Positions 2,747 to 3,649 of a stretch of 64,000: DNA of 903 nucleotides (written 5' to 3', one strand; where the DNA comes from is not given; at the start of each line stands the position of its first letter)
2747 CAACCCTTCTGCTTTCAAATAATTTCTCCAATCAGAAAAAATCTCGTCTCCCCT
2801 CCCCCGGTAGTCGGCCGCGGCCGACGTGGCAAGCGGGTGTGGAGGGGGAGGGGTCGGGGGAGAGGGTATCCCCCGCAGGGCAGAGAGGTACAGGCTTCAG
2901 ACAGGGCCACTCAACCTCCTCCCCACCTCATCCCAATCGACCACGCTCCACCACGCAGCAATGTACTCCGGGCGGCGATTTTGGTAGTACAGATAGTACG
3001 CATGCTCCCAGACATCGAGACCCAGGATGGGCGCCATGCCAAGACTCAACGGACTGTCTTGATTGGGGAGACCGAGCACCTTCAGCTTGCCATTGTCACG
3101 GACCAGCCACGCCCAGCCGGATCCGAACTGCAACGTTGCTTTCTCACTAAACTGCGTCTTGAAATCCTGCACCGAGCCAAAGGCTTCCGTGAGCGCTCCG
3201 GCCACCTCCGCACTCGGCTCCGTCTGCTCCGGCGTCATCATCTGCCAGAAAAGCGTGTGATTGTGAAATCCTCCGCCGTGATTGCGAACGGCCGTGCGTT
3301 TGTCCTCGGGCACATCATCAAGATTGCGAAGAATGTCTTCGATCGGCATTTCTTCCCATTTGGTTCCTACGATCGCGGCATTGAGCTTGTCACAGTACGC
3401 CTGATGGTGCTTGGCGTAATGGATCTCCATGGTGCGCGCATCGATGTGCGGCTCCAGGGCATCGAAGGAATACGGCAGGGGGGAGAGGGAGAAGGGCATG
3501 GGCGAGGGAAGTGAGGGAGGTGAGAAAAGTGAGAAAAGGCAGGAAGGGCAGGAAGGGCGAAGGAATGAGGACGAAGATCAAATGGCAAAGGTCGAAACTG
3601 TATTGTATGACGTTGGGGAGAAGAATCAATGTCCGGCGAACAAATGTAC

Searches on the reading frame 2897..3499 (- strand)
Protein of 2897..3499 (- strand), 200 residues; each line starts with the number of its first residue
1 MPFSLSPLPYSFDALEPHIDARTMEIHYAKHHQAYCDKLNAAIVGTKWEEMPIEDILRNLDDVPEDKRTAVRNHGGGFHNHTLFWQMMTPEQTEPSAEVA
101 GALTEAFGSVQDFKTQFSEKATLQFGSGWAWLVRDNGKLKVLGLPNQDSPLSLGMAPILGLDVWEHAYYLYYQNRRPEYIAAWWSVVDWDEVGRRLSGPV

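Call 16: search_protein_families(library=pfam, proteins=[window:2897-3499:-])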
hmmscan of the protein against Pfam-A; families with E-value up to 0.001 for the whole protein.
window:2897-3499:- (200 aa): 2 families
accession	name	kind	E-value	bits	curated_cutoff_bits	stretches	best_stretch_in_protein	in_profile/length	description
PF02777.23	Sod_Fe_C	-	1.8e-38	131.1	20.9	1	96-195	2-102/102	Iron/manganese superoxide dismutases, C-terminal domain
PF00081.27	Sod_Fe_N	-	6.3e-28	97.5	27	1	3-88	2-81/82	Iron/manganese superoxide dismutases, alpha-hairpin domain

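Call 29: find_encoding_contigs(protein=window:2897-3499:-, flank=10000, max_places=3)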
Protein window:2897-3499:- (200 aa): 5 contigs read that carry it; 3 places shown.
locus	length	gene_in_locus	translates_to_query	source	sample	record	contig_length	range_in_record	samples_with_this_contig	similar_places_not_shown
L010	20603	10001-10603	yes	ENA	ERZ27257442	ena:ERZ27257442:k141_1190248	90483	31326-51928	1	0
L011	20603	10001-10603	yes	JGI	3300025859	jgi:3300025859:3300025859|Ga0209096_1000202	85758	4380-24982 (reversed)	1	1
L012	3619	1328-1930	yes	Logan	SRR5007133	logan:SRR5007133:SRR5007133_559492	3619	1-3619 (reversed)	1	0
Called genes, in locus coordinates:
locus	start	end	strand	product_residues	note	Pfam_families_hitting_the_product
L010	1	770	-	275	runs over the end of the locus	-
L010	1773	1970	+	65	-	-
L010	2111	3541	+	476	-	PF01406:tRNA-synt_1e, PF01921:tRNA-synt_1f (faint), PF09334:tRNA-synt_1g (faint), PF00133:tRNA-synt_1 (weak), PF09190:DALR_2 (weak)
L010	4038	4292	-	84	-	-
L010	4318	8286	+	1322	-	PF00395:SLH (faint)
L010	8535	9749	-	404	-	PF02388:FemAB, PF13480:Acetyltransf_6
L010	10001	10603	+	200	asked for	PF00081:Sod_Fe_N, PF02777:Sod_Fe_C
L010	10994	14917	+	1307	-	PF04563:RNA_pol_Rpb2_1, PF04561:RNA_pol_Rpb2_2, PF04565:RNA_pol_Rpb2_3, PF10385:RNA_pol_Rpb2_45, PF00562:RNA_pol_Rpb2_6, PF04560:RNA_pol_Rpb2_7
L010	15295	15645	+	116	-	PF00436:SSB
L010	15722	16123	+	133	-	PF00436:SSB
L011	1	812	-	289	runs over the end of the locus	-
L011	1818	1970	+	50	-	-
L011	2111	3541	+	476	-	PF01406:tRNA-synt_1e, PF01921:tRNA-synt_1f (faint), PF09334:tRNA-synt_1g (faint), PF00133:tRNA-synt_1 (weak), PF09190:DALR_2 (weak)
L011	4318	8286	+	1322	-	PF00395:SLH (faint)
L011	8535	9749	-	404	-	PF02388:FemAB, PF13480:Acetyltransf_6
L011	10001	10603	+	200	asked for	PF00081:Sod_Fe_N, PF02777:Sod_Fe_C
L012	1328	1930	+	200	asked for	PF00081:Sod_Fe_N, PF02777:Sod_Fe_C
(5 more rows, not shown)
